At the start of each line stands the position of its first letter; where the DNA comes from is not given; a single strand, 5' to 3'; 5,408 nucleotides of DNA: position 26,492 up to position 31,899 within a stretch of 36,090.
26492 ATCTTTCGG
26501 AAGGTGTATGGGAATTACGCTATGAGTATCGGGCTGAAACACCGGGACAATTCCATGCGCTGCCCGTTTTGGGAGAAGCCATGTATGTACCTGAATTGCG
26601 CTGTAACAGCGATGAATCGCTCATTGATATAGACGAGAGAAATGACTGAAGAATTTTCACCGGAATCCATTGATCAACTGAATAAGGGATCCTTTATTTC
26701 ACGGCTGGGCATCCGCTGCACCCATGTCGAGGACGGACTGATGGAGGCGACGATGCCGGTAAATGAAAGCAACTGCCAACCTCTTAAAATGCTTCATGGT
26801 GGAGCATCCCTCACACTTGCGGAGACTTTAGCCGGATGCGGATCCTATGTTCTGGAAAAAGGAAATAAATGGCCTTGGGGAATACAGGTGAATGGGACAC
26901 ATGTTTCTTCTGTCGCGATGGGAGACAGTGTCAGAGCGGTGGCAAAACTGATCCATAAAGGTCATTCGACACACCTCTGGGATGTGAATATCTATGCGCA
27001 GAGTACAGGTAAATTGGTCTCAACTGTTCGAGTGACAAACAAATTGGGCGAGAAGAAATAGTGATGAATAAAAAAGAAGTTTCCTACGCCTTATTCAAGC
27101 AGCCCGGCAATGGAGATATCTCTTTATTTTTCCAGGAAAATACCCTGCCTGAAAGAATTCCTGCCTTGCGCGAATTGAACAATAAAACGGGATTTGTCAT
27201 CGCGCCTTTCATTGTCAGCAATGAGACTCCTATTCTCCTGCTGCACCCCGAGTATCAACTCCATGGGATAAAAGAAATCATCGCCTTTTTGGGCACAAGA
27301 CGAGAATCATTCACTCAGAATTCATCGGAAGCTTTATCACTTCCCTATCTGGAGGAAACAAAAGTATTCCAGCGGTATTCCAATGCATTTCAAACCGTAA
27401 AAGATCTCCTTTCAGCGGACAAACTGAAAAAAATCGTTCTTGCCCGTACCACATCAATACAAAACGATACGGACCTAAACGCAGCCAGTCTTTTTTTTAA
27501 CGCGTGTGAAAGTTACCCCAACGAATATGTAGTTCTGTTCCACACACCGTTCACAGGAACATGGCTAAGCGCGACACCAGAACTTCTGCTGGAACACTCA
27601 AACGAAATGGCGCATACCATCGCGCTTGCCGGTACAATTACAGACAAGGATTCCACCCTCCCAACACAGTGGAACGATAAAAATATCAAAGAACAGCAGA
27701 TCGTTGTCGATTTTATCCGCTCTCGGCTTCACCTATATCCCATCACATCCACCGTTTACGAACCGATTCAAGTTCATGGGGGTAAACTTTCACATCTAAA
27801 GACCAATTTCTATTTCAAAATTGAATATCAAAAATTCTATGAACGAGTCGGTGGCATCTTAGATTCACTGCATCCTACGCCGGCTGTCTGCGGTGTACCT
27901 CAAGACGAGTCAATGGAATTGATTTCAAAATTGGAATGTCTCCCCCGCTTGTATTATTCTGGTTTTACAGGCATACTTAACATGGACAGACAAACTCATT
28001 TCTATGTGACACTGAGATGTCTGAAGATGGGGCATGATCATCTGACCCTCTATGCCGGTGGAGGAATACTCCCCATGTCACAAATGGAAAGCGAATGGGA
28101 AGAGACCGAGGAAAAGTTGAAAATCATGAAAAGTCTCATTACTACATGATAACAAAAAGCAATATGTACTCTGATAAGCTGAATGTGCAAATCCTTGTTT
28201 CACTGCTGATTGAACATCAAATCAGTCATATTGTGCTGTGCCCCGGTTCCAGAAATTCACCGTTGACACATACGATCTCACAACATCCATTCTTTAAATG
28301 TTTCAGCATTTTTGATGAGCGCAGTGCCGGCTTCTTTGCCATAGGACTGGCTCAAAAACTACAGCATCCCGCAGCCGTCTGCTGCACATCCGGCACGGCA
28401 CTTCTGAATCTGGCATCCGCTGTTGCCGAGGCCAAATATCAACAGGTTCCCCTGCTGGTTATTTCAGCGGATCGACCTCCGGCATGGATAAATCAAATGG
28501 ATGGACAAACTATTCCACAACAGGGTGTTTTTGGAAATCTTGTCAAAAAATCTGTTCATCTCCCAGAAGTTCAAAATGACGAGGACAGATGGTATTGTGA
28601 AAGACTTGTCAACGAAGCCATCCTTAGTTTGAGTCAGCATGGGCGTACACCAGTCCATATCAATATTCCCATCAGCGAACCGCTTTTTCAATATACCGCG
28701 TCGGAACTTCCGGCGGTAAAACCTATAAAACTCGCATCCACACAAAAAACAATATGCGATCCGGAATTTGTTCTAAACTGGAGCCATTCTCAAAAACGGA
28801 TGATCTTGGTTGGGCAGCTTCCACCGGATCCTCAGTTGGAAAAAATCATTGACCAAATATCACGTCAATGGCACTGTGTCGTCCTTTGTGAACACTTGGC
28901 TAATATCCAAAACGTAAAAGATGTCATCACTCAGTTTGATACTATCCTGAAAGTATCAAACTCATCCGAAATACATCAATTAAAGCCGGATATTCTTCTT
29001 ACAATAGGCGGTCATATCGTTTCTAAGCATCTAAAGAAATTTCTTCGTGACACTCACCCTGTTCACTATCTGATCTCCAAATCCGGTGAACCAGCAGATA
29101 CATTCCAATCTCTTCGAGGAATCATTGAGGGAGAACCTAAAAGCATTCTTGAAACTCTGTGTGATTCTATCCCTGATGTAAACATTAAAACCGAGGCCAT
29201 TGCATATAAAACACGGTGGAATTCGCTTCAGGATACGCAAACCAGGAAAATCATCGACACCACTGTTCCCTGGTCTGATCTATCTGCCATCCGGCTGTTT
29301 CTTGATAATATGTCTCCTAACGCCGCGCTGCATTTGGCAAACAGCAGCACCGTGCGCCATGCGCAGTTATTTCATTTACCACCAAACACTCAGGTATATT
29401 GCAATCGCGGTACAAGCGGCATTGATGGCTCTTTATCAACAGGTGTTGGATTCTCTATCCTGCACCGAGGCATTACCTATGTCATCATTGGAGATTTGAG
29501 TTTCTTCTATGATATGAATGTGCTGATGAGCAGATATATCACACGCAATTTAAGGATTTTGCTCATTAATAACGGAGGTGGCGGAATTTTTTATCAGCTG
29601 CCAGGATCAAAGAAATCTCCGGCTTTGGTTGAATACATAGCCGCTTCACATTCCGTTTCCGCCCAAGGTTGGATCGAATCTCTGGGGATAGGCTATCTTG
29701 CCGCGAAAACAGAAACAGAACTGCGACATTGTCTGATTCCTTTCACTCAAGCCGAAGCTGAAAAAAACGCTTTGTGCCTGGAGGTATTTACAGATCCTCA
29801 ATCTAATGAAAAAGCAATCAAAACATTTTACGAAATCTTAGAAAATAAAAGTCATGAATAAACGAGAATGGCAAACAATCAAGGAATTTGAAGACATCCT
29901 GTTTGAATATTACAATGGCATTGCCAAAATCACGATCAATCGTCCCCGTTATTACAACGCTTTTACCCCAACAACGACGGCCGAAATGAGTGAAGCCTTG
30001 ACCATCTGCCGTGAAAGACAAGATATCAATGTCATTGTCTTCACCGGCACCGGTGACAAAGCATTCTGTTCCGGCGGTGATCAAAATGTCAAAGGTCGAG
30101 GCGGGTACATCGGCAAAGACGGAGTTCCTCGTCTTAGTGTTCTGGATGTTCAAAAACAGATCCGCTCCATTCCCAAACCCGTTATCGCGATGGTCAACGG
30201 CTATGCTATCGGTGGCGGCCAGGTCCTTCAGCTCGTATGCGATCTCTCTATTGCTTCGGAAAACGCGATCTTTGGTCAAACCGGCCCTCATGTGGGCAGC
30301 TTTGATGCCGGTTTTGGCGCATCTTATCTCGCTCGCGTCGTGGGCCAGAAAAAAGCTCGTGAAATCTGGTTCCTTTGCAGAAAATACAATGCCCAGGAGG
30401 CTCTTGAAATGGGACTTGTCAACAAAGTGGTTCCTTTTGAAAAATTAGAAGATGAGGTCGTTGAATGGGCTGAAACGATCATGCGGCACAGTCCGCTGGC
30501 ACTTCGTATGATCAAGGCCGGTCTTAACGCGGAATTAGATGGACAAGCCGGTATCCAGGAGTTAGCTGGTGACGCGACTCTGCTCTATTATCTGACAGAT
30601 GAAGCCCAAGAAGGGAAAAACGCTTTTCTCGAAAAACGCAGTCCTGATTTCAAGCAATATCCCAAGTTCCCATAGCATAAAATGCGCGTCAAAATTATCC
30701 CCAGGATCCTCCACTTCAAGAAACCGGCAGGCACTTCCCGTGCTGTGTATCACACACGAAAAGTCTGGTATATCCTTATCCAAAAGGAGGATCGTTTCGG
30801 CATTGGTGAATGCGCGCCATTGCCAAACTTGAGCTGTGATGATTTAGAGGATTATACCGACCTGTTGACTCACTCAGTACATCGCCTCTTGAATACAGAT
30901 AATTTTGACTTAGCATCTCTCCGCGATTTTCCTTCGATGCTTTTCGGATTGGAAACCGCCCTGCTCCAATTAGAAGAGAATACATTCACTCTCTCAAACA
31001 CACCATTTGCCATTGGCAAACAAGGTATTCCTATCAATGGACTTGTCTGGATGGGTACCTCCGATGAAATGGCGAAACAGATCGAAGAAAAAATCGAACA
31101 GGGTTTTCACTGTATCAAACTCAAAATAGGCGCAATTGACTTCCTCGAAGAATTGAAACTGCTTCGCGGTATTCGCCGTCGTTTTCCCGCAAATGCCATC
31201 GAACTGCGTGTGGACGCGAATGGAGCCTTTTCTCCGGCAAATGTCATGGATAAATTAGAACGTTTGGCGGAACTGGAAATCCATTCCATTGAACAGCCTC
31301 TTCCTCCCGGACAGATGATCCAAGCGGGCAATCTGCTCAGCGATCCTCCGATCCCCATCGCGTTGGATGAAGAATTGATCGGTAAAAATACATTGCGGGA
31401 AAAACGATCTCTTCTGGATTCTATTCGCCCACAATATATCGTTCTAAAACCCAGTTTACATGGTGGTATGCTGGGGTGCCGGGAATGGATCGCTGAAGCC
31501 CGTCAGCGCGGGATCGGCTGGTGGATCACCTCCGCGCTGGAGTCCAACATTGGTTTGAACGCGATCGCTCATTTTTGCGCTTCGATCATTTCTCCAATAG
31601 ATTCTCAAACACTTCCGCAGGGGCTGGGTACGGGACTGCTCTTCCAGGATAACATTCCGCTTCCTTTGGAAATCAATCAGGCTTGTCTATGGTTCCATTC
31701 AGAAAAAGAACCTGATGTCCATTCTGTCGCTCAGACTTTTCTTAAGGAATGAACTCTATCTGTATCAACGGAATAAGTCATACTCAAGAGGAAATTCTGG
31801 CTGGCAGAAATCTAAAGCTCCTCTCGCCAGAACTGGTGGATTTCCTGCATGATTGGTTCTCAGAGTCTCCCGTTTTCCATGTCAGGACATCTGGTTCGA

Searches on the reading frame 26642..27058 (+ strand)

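Call 51: search_protein_families(library=pfam, proteins=[window:26642-27058:+], max_evalue=0.0001)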
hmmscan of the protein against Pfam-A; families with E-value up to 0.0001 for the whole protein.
window:26642-27058:+ (139 aa): 1 family
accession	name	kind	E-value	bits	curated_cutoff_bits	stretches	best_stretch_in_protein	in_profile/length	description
PF03061.28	4HBT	-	1.5e-09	38.5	20.6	1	50-124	3-77/79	Thioesterase superfamily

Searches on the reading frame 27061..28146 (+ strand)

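Call 51: search_protein_families(library=pfam, proteins=[window:27061-28146:+], max_evalue=0.0001)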
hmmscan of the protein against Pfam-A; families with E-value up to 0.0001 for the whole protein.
window:27061-28146:+ (362 aa): 1 family
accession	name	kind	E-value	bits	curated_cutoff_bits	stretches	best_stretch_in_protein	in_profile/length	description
PF00425.24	Chorismate_bind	-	1e-56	192.8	27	1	104-352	3-257/257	chorismate binding enzyme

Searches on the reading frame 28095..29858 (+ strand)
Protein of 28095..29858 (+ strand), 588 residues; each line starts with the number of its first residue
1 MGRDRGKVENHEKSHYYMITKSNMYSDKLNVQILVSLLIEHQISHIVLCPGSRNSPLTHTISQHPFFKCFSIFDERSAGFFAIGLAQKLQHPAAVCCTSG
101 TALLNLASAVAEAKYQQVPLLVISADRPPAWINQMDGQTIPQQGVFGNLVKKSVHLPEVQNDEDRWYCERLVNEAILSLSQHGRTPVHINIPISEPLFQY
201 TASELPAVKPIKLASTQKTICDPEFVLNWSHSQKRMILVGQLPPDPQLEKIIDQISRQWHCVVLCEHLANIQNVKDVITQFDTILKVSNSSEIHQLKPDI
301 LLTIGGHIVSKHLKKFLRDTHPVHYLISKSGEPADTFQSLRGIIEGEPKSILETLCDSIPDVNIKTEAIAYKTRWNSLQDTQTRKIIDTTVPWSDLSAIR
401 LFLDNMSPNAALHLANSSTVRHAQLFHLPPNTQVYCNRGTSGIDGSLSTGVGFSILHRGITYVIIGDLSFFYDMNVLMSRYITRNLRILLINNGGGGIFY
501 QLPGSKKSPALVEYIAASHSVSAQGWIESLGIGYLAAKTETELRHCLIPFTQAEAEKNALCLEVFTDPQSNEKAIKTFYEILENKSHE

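Call 51: search_protein_families(library=pfam, proteins=[window:28095-29858:+], max_evalue=0.0001)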
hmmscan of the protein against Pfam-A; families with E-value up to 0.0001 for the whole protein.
window:28095-29858:+ (588 aa): 2 families
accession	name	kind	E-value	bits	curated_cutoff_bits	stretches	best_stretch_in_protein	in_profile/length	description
PF02776.23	TPP_enzyme_N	-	7.4e-22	77.8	26.8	1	32-135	5-108/119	Thiamine pyrophosphate enzyme, N-terminal TPP binding domain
PF16582.11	TPP_enzyme_M_2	-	1.1e-05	25.8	30.1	1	215-347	22-148/208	Middle domain of thiamine pyrophosphate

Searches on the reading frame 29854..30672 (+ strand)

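Call 51: search_protein_families(library=pfam, proteins=[window:29854-30672:+], max_evalue=0.0001)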
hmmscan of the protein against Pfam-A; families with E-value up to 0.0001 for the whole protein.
window:29854-30672:+ (273 aa): 2 families
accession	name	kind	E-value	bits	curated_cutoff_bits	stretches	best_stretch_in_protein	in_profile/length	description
PF00378.25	ECH_1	-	6.5e-79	265.2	27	1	19-268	2-250/251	Enoyl-CoA hydratase/isomerase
PF16113.10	ECH_2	-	4.2e-22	79.5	27.2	1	24-200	2-179/335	Enoyl-CoA hydratase/isomerase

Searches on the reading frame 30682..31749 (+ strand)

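Call 51: search_protein_families(library=pfam, proteins=[window:30682-31749:+], max_evalue=0.0001)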
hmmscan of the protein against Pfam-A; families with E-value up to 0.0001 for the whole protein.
window:30682-31749:+ (356 aa): 2 families
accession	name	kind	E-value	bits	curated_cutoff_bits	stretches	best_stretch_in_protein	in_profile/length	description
PF13378.12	MR_MLE_C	-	4.8e-25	89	29.4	1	129-302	1-171/219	Enolase C-terminal domain-like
PF21508.2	MenC_N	-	1.1e-08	35.6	27.3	1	24-96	25-93/94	MenC, N-terminal domain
